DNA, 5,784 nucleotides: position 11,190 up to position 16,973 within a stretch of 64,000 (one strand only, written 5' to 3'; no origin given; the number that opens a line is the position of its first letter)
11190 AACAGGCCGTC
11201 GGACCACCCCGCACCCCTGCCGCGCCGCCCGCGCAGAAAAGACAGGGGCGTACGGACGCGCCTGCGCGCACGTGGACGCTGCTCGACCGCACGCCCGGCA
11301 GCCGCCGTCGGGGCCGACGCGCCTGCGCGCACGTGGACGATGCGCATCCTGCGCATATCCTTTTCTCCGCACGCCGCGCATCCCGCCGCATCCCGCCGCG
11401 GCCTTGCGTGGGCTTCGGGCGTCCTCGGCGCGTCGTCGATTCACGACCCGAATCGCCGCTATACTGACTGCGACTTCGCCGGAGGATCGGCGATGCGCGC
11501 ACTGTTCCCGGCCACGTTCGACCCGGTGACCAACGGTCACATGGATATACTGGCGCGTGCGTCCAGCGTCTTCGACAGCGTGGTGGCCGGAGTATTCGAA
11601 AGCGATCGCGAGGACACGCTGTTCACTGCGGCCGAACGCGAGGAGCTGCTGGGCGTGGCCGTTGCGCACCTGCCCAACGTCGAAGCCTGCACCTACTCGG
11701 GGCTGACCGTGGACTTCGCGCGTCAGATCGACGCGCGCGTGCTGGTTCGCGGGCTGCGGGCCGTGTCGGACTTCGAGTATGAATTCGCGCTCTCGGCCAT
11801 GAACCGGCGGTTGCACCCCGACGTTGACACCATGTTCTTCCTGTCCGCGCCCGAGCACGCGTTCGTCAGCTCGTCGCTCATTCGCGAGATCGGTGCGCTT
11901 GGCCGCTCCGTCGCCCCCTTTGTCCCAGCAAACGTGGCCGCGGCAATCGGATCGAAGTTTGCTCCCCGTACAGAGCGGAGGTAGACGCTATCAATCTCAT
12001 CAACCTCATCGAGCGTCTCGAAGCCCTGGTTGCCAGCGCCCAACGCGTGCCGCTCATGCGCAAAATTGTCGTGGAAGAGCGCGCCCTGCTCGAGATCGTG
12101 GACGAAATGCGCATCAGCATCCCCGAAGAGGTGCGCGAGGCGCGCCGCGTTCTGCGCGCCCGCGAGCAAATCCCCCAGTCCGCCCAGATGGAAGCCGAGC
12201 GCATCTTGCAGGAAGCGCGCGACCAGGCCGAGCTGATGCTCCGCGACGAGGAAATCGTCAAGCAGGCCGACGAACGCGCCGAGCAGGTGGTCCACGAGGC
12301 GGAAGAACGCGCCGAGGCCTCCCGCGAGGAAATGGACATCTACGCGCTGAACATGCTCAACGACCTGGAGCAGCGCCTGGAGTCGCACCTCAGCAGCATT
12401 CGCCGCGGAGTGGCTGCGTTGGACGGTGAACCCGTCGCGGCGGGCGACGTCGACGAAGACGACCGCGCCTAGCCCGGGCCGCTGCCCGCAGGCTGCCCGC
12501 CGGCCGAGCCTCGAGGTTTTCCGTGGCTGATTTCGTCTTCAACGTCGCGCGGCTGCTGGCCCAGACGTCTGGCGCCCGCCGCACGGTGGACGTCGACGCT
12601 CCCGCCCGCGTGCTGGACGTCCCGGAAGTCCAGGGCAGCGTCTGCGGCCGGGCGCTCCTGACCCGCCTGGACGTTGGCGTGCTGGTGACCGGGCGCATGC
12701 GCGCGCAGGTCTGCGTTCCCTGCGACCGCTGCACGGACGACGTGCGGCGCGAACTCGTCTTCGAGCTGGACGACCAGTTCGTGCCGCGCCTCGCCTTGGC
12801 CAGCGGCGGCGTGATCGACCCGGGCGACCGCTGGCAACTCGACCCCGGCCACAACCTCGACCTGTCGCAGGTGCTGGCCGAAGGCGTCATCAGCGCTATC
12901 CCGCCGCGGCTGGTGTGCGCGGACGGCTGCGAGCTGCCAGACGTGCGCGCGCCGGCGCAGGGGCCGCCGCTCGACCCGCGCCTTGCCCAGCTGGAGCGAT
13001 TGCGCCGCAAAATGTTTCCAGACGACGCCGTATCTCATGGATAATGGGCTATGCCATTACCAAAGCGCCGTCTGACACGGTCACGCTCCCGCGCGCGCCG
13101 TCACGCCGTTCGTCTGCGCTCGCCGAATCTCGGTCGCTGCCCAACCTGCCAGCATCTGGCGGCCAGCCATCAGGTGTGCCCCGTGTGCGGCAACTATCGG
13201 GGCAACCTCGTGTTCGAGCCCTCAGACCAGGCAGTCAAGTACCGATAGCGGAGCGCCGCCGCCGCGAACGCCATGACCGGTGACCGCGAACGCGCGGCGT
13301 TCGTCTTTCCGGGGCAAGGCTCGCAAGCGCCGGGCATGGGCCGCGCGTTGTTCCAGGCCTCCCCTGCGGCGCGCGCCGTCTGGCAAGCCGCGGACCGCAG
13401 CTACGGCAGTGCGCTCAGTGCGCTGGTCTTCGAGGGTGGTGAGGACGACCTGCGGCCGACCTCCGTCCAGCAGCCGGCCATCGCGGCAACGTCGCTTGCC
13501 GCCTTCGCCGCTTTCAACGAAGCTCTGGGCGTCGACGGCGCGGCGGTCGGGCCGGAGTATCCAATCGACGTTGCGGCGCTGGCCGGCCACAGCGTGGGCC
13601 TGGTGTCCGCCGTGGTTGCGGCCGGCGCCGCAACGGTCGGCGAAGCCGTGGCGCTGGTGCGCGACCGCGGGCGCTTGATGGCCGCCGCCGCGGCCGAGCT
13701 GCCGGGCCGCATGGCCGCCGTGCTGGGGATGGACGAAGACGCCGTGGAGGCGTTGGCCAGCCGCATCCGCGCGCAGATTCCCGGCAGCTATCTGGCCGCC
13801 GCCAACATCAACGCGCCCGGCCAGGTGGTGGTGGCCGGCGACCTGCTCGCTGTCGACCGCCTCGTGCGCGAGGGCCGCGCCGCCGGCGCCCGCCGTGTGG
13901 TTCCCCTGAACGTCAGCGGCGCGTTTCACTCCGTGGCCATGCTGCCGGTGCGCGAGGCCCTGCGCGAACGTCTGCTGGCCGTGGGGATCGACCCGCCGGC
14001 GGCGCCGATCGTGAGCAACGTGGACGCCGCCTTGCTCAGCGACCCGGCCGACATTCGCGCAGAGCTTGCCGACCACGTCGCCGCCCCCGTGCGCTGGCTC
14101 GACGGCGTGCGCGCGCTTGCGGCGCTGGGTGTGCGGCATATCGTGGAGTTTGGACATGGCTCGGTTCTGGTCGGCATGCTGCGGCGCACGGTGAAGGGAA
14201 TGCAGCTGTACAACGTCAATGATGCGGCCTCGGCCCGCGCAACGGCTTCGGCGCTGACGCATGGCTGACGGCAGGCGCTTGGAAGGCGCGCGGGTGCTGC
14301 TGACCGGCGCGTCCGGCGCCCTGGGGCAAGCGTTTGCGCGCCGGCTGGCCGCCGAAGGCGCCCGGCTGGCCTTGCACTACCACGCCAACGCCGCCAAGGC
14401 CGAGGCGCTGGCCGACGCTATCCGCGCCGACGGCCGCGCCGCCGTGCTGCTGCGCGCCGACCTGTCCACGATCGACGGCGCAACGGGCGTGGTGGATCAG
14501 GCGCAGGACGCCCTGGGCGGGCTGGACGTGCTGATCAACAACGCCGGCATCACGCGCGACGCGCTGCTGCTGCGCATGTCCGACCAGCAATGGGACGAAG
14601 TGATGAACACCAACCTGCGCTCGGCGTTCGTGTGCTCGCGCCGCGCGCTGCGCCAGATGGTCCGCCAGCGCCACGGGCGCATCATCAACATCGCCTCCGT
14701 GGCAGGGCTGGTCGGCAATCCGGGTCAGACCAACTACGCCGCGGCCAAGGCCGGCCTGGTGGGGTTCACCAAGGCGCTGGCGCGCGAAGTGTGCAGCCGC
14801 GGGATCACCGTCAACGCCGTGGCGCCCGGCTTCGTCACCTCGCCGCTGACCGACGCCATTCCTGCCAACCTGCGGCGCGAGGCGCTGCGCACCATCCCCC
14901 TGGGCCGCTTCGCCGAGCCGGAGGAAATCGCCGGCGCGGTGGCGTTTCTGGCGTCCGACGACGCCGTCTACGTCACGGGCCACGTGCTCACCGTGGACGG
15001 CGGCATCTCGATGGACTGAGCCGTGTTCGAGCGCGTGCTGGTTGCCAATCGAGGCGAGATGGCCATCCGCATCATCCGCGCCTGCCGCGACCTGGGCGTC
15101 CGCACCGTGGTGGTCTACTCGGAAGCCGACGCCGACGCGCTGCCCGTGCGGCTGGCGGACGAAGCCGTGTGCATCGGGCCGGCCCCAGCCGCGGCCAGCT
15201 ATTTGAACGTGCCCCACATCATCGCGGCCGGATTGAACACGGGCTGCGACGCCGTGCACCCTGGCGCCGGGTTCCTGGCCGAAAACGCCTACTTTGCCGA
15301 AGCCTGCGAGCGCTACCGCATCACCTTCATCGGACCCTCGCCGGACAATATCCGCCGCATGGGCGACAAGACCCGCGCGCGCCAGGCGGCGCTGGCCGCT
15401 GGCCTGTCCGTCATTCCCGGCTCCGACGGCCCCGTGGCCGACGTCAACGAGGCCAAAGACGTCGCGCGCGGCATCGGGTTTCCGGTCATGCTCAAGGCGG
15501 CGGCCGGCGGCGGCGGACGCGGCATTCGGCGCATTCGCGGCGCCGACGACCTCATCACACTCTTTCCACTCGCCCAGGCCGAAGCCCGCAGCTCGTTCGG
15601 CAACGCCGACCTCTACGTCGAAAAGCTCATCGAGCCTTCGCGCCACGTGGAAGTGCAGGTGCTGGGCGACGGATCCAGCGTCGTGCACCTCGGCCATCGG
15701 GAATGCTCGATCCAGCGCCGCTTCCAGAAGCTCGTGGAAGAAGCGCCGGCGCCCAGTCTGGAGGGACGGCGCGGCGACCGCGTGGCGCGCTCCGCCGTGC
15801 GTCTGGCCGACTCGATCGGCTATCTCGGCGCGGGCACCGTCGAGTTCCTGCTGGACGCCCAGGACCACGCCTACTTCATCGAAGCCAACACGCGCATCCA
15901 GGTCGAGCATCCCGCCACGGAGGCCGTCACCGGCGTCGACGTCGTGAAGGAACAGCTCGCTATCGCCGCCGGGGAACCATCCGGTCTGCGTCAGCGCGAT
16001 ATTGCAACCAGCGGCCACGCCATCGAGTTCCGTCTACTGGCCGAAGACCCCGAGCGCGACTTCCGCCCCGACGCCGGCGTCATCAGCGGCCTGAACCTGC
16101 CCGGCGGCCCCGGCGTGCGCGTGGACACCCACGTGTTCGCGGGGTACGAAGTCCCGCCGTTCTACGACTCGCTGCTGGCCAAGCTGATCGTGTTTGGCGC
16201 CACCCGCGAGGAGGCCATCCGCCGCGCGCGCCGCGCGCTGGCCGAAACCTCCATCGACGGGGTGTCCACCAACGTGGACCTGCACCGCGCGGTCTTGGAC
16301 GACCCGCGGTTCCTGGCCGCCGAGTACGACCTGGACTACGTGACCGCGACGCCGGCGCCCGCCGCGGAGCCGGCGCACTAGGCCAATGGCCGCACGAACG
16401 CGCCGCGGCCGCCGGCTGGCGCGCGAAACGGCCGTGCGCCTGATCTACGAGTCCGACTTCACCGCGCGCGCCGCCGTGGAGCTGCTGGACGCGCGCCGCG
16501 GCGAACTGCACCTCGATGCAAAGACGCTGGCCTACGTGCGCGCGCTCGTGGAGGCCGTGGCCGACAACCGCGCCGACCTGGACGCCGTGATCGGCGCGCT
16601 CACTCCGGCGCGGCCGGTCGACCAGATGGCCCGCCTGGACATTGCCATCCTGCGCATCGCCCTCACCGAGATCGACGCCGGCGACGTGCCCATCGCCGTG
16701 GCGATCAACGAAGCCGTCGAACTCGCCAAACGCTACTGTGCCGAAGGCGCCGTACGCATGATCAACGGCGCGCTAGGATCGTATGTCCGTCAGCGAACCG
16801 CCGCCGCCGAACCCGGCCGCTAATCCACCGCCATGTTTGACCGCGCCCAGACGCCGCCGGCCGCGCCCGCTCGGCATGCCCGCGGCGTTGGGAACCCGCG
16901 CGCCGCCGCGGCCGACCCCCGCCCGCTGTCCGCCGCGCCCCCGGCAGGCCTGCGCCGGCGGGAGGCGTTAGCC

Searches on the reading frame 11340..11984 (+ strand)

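Call 23: search_protein_families(library=pfam, proteins=[window:11340-11984:+], max_evalue=0.00001)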
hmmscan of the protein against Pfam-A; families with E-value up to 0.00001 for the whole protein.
window:11340-11984:+ (214 aa): 1 family
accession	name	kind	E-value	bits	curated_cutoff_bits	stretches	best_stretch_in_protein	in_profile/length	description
PF01467.32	CTP_transf_like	-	5.3e-20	72.4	21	1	55-183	1-132/133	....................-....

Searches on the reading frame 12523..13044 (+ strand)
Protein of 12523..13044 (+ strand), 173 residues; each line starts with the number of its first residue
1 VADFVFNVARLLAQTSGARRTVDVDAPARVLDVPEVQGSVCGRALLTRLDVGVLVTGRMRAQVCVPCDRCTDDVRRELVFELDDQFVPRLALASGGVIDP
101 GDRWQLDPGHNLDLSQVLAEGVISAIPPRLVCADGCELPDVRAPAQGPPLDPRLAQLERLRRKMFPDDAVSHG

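Call 24: search_protein_families(library=pfam, proteins=[window:12523-13044:+], max_evalue=0.00001)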
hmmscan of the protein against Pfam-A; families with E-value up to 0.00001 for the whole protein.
window:12523-13044:+ (173 aa): 1 family
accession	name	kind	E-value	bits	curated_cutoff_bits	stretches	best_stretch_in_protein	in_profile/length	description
PF02620.22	YceD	-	1.5e-13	51.3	33.2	1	55-160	1-118/119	Large ribosomal RNA subunit accumulation protein YceD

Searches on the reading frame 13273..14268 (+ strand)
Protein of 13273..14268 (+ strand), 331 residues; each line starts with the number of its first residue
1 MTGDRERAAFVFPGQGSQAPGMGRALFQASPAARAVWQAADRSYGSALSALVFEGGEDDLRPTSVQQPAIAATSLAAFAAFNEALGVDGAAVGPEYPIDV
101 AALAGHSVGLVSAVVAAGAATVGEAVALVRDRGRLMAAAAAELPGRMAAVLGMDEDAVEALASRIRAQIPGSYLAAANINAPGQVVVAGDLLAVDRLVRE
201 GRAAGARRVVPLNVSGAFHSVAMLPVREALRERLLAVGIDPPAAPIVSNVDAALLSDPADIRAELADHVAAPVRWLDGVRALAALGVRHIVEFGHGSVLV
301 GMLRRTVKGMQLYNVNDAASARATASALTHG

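Call 24: search_protein_families(library=pfam, proteins=[window:13273-14268:+], max_evalue=0.00001)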
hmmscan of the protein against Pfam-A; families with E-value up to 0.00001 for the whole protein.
window:13273-14268:+ (331 aa): 1 family
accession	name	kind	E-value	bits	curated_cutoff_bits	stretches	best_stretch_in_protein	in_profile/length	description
PF00698.26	Acyl_transf_1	-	1.9e-36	126.6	32.7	1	10-312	2-282/319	Acyl transferase domain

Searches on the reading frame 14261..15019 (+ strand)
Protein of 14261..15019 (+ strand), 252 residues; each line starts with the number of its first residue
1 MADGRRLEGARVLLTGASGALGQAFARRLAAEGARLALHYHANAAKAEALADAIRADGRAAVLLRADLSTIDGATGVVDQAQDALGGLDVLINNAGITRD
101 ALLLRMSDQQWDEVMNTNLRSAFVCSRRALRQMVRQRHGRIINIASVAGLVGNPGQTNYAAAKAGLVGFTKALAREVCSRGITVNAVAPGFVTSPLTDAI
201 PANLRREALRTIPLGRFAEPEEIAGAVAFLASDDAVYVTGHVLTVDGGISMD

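Call 24: search_protein_families(library=pfam, proteins=[window:14261-15019:+], max_evalue=0.00001)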
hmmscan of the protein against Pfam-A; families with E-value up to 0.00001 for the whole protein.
window:14261-15019:+ (252 aa): 3 families
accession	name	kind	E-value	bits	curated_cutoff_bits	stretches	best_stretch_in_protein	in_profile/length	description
PF13561.12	adh_short_C2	-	2e-63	214.5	27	1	17-249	2-235/236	Enoyl-(Acyl carrier protein) reductase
PF00106.31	adh_short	-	1.7e-58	197.8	26.6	1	12-201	3-191/195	short chain dehydrogenase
PF08659.16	KR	-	1.1e-21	77.9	22.6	1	11-191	2-177/180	KR domain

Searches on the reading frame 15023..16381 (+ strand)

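Call 24: search_protein_families(library=pfam, proteins=[window:15023-16381:+], max_evalue=0.00001)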
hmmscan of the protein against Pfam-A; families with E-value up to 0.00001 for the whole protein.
window:15023-16381:+ (452 aa): 5 families
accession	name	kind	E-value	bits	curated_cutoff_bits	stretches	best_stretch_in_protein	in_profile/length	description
PF02786.22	CPSase_L_D2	-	3e-63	213.6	19.8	1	115-319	1-207/211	Carbamoyl-phosphate synthase L chain, ATP binding domain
PF00289.28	Biotin_carb_N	-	1.2e-42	145.2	25.5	1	1-110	1-110/110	Biotin carboxylase, N-terminal domain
PF02785.25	Biotin_carb_C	-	1.4e-37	128.5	32.4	1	335-440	1-106/108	Biotin carboxylase C-terminal domain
PF02222.28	ATP-grasp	-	2.1e-06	28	27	1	138-286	16-157/179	ATP-grasp domain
PF07478.18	Dala_Dala_lig_C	-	7.9e-06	26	24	0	144-290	28-174/204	D-ala D-ala ligase C-terminus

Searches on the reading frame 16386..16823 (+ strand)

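Call 24: search_protein_families(library=pfam, proteins=[window:16386-16823:+], max_evalue=0.00001)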
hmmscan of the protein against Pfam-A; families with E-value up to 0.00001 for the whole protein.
window:16386-16823:+ (145 aa): 1 family
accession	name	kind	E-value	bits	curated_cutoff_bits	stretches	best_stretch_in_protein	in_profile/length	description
PF01029.23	NusB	-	8.8e-25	88.1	23.1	1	12-134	3-132/133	NusB family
